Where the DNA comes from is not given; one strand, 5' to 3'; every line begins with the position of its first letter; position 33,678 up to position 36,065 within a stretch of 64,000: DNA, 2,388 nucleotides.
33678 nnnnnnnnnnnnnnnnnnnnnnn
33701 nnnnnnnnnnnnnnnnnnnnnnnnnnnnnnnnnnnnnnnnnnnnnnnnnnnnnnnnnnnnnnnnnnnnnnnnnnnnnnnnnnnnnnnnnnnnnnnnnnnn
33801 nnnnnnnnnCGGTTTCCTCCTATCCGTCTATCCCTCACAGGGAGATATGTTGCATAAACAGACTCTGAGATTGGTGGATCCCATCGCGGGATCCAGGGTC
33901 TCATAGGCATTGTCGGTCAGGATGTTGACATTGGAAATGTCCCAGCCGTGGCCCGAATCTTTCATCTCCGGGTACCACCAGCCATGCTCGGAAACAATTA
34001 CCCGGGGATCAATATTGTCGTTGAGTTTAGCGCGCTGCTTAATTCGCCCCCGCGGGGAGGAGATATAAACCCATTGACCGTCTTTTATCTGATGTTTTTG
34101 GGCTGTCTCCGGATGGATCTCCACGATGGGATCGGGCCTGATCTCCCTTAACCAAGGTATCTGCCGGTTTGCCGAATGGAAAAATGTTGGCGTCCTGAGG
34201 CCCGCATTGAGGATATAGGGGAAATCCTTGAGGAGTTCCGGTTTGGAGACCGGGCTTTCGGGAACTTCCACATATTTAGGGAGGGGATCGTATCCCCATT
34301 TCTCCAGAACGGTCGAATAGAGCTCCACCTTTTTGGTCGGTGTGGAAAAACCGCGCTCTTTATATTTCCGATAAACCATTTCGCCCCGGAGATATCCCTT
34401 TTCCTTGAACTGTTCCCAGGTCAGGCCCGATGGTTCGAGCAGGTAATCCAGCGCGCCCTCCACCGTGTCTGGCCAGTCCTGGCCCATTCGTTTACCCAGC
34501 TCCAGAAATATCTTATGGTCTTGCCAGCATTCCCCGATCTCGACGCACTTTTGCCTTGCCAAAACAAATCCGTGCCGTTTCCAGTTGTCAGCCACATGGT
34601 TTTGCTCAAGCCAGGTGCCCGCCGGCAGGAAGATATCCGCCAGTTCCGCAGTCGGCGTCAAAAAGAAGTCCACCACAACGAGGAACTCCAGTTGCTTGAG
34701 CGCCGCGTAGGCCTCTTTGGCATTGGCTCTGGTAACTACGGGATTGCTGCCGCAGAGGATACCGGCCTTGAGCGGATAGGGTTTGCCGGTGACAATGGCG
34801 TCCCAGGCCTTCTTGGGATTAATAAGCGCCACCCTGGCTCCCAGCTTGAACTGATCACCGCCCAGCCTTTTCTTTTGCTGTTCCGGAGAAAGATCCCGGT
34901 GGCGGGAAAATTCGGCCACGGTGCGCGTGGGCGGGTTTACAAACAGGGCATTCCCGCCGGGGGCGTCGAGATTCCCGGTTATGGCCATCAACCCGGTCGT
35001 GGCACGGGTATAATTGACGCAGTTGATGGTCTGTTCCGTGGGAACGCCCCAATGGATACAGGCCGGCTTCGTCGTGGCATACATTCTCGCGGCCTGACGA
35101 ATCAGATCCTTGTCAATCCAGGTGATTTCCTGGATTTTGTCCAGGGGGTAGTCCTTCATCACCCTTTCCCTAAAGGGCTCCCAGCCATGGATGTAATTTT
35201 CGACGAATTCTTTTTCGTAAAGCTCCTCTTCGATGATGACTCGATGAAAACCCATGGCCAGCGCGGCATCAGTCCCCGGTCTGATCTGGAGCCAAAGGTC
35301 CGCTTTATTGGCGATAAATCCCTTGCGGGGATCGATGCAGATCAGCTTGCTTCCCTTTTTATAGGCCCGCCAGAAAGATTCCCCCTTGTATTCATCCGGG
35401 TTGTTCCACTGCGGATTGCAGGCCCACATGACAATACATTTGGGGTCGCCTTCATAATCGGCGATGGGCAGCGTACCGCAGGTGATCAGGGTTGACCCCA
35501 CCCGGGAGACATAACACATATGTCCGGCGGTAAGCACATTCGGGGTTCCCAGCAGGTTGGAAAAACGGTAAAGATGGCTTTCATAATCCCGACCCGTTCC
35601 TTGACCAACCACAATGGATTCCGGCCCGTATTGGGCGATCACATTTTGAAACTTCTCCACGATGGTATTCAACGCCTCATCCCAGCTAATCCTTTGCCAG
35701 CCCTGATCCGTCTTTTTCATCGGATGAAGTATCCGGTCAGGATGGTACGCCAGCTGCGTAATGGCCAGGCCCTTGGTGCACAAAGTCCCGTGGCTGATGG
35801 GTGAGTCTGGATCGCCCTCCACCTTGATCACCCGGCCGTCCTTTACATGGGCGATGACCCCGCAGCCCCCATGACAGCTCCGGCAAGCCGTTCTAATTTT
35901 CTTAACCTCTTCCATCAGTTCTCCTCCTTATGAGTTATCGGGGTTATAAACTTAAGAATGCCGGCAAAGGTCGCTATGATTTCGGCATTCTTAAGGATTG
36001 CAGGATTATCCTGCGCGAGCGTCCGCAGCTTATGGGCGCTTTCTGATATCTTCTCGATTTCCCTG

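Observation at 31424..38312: Unassigned operon: IclR, PaaK-like aryl-acid CoA ligase, 55-aa protein, cytoplasmic molybdopterin oxidoreductase, NAD(P)H-type FeS-flavoprotein and a DUF1566 protein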

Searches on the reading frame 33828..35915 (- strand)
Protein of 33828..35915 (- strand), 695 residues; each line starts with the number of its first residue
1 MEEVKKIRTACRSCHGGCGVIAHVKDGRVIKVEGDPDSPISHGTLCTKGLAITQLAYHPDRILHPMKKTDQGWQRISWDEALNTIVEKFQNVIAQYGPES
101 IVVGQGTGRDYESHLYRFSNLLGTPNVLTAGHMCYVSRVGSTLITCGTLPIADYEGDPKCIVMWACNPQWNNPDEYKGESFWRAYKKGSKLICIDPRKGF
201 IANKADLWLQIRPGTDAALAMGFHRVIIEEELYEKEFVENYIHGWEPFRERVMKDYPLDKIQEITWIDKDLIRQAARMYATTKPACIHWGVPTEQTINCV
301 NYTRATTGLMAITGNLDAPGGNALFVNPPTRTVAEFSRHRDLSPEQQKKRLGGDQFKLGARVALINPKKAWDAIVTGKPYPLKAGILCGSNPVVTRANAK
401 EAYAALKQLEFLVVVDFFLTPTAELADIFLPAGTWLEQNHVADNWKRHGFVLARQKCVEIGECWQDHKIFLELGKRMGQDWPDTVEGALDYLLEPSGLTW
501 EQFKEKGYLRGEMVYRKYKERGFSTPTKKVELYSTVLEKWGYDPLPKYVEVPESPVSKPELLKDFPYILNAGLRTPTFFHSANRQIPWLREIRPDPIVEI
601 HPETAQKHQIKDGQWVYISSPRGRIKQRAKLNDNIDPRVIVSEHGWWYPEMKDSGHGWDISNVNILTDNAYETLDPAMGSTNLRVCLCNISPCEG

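Call 5: search_protein_families(library=pfam, proteins=[window:33828-35915:-], max_evalue=0.01)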
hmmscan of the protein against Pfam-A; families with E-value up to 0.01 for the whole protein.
window:33828-35915:- (695 aa): 3 families
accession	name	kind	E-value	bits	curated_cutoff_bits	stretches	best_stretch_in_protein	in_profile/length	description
PF00384.28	Molybdopterin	-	1.6e-42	146.2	24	1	61-476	1-353/353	Molybdopterin oxidoreductase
PF01568.27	Molydop_binding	-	5.1e-22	78.4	26.8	1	574-671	7-97/110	Molydopterin dinucleotide binding domain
PF04879.21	Molybdop_Fe4S4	-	1.7e-17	63.5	22.7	1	5-58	2-55/55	Molybdopterin oxidoreductase Fe4S4 domain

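Call 6: search_protein_families(library=ncbifam, proteins=[window:33828-35915:-], max_evalue=0.01)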
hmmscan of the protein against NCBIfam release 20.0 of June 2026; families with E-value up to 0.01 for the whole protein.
window:33828-35915:- (695 aa): 27 families (the best 25 are shown)
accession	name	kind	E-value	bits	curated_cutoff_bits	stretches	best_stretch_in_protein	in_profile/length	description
TIGR01591.1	Fdh-alpha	equivalog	3.9e-96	322.6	666.25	2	9-322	1-317/672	formate dehydrogenase subunit alpha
NF012032.0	PRK15488.1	equivalog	4.2e-83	279.6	694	2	4-480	41-530/759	thiosulfate reductase PhsA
NF047855.1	AssmNtatRedNasC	equivalog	1.1e-68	232.2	1100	2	5-317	19-337/708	assimilatory nitrate reductase catalytic subunit NasC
TIGR02166.1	dmsA_ynfE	subfamily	1.3e-65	221.9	777.7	3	7-323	45-398/794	DMSO/selenate family reductase complex A subunit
TIGR03479.1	DMSO_red_II_alp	subfamily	1.4e-54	185.5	984.75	4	8-239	60-304/913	molybdopterin-dependent oxidoreductase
TIGR01553.1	formate-DH-alph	equivalog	3.7e-45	154.1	814.2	3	4-90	42-137/1009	formate dehydrogenase-N subunit alpha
TIGR00509.1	bisC_fam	subfamily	3.5e-44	151.2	1017.55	2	68-479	66-512/772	molybdopterin guanine dinucleotide-containing S/N-oxide reductase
NF041513.1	formate_DH_Act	exception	2.9e-38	131.3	1400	3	7-243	43-296/1067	formate dehydrogenase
NF011566.1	PRK14990.1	exception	2.5e-37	128.3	1600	3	5-109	57-171/814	dimethylsulfoxide reductase subunit A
NF041885.1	selenate_YnfE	exception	3.8e-36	124.2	1675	2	8-323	50-405/805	selenate/tellurate reductase subunit YnfE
NF041323.1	Nitr_red_NasA_Halo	equivalog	3.9e-36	124.8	1000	1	14-480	3-473/673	assimilatory nitrate reductase NasA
NF041884.1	selenate_YnfF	exception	5.7e-36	123.7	1650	2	5-323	44-398/798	selenate/tellurate reductase subunit YnfF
NF041783.2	mnquin_red_QrcB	equivalog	1.8e-34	119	440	3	5-109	51-155/695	menaquinone reductase molybdopterin-binding-like subunit QrcB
NF010055.0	PRK13532.1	equivalog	1.2e-33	116.4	904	3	4-242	40-291/830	nitrate reductase catalytic subunit NapA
TIGR01706.1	NAPA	equivalog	8.2e-33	113.7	930.55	3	5-242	41-291/830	periplasmic nitrate reductase subunit alpha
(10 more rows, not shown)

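Call 10: search_solved_structures(query=window:33828-35915:-, max_evalue=0.00001, show_alignments=2)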
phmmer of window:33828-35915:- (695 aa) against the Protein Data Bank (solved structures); distinct sequences matched with E-value up to 0.00001: 57.
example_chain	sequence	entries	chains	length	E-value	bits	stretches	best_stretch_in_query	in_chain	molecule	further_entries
2e7z_A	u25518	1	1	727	2.2e-126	425.7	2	8-356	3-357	Acetylene hydratase Ahy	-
2vpw_A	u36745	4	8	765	1.8e-58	201.2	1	2-691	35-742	THIOSULFATE REDUCTASE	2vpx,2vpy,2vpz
7qv7_S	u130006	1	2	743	4.5e-58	199.9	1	5-647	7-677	Hydrogen dependent carbon dioxide reductase subunit FdhF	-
9t1s_L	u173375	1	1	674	1.2e-53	185.3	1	4-640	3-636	formate dehydrogenase (coenzyme F420)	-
1aa6_A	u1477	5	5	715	2.9e-53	184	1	5-648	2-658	FORMATE DEHYDROGENASE H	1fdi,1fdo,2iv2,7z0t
9vap_A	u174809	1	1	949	2.1e-49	171.2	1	8-323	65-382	Formate dehydrogenase molybdopterin-binding subunit FdhA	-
7bkb_D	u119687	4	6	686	2.7e-48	167.5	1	3-641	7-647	Formate dehydrogenase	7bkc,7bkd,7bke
7vw6_A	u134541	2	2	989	1.7e-44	155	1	5-629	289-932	Formate dehydrogenase | Tungsten-containing formate dehydrogenase alpha subunit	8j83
7e5z_A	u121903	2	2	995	1.8e-44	154.9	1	5-629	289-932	Formate dehydrogenase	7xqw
8rqz_C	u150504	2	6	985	8.7e-44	152.7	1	2-640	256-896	Probable oxidoreductase YjgC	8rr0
9gzq_A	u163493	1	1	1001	9.2e-44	152.6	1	2-640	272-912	Probable oxidoreductase YjgC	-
2jio_A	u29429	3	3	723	1.2e-43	152.2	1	5-480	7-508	PERIPLASMIC NITRATE REDUCTASE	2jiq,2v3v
2jim_A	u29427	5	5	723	5.7e-43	150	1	5-480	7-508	PERIPLASMIC NITRATE REDUCTASE | PROTEIN (PERIPLASMIC NITRATE REDUCTASE)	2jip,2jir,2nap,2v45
9wxb_B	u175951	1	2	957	1.5e-40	142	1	5-449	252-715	Formate dehydrogenase alpha subunit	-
6tg9_A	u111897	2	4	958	4.3e-40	140.4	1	5-642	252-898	Formate dehydrogenase subunit alpha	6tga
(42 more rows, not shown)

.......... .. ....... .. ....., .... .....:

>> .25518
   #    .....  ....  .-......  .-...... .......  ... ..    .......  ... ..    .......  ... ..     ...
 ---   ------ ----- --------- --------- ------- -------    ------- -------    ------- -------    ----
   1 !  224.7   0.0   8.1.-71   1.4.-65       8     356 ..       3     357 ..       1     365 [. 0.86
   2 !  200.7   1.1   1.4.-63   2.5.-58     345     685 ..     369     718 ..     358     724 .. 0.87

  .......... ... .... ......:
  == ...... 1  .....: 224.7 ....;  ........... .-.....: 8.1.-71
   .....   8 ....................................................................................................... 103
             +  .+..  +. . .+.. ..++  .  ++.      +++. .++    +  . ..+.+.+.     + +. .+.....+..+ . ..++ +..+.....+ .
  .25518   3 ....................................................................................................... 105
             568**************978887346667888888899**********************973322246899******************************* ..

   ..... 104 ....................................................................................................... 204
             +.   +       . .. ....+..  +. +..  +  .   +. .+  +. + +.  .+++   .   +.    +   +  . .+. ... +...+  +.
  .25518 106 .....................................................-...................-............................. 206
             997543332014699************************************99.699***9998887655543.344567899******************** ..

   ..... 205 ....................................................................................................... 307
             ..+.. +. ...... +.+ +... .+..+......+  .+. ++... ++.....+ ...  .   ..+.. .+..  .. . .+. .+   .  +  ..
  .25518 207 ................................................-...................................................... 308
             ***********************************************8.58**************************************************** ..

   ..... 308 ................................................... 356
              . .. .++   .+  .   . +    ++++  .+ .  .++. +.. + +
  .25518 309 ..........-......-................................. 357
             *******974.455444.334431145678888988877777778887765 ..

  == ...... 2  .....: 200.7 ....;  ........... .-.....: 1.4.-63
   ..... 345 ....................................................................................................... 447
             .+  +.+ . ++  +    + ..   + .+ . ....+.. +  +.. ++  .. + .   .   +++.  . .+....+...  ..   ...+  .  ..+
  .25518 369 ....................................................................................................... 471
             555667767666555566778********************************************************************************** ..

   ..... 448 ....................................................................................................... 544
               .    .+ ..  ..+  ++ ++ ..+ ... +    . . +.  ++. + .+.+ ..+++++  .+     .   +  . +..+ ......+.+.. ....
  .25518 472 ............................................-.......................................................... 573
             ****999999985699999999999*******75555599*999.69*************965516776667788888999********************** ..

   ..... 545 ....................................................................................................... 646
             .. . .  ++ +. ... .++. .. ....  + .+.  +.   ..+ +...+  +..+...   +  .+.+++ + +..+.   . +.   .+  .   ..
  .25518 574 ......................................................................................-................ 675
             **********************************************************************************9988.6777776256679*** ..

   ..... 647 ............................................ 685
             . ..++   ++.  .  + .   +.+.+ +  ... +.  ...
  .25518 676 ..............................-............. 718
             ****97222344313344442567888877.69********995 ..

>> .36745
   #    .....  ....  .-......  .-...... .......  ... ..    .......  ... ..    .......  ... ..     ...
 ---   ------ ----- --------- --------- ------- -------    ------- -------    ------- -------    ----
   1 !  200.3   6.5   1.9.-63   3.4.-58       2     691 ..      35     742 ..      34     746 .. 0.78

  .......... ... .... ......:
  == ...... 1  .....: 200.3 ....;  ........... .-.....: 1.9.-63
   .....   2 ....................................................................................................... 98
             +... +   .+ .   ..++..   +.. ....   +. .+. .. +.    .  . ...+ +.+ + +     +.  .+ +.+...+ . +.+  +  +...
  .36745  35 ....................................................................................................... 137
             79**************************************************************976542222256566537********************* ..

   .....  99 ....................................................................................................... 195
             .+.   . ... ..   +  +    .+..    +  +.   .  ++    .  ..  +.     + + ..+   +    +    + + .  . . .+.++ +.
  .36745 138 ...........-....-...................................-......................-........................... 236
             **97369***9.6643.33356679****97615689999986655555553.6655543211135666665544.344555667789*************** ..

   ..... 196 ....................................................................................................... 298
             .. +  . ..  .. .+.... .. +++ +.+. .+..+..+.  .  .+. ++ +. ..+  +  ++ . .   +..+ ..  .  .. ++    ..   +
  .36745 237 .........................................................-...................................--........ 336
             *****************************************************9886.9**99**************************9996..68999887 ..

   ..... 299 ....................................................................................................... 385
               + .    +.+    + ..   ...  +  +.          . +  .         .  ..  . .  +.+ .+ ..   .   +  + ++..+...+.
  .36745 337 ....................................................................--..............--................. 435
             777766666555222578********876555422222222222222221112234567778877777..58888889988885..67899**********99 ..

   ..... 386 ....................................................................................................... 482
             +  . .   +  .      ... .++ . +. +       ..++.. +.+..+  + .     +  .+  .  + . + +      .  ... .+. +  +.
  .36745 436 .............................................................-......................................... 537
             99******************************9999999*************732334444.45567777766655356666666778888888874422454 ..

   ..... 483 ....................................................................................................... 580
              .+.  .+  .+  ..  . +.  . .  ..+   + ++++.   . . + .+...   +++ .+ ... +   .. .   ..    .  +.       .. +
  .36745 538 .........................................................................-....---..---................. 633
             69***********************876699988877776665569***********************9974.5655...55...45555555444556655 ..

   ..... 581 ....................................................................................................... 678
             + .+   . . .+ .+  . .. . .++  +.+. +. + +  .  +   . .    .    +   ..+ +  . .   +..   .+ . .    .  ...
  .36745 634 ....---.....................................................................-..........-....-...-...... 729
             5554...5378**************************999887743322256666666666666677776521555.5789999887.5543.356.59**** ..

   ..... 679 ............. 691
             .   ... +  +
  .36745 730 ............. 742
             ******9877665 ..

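Call 11: find_homologous_proteins(query=window:33828-35915:-, max_evalue=1e-20)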
Query window:33828-35915:- (695 aa): 7854 proteins with E <= 1e-20 among 8000 candidates; the best 120 are listed.
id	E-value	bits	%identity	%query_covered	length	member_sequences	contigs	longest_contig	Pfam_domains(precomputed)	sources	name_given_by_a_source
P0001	0.0e+0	1540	90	100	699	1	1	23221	PF00384.28,PF01568.28,PF04879.22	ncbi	-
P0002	0.0e+0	1533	90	100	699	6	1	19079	PF00384.28,PF01568.28,PF04879.22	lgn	-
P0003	0.0e+0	1523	89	100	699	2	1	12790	PF00384.28,PF01568.28,PF04879.22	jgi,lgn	jgi:anaerobic selenocysteine-containing dehydrogenase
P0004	0.0e+0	1521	89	100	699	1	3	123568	PF00384.28,PF01568.28,PF04879.22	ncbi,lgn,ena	-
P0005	0.0e+0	1520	89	100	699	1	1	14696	PF00384.28,PF01568.28,PF04879.22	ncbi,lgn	-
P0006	0.0e+0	1519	89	100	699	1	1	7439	PF00384.28,PF01568.28,PF04879.22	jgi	-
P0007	0.0e+0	1517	88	100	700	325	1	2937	PF00384.28,PF01568.28,PF04879.22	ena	-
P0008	0.0e+0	1516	89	100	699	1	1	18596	PF00384.28,PF01568.28,PF04879.22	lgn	-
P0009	0.0e+0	1516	89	100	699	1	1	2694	PF00384.28,PF01568.28,PF04879.22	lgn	-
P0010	0.0e+0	1516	89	100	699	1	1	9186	PF00384.28,PF01568.28,PF04879.22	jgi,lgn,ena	-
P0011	0.0e+0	1516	89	100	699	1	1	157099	PF00384.28,PF01568.28,PF04879.22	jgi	jgi:anaerobic selenocysteine-containing dehydrogenase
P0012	0.0e+0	1515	89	100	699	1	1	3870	PF00384.28,PF01568.28,PF04879.22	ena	-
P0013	0.0e+0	1515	89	100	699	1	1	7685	PF00384.28,PF01568.28,PF04879.22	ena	-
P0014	0.0e+0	1515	89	100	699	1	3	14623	PF00384.28,PF01568.28,PF04879.22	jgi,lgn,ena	-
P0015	0.0e+0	1513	89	100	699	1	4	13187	PF00384.28,PF01568.28,PF04879.22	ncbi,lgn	-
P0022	0.0e+0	1507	88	100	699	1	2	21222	PF00384.28,PF01568.28,PF04879.22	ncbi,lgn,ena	-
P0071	0.0e+0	1391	81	100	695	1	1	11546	PF00384.28,PF01568.28,PF04879.22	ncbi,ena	-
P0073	0.0e+0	1391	81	99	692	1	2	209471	PF00384.28,PF01568.28,PF04879.22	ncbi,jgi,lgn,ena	-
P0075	0.0e+0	1390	81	99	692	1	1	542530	PF00384.28,PF01568.28,PF04879.22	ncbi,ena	-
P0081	0.0e+0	1387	81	100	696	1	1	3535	PF00384.28,PF01568.28,PF04879.22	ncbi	-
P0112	0.0e+0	1383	80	100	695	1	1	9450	PF00384.28,PF01568.28,PF04879.22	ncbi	-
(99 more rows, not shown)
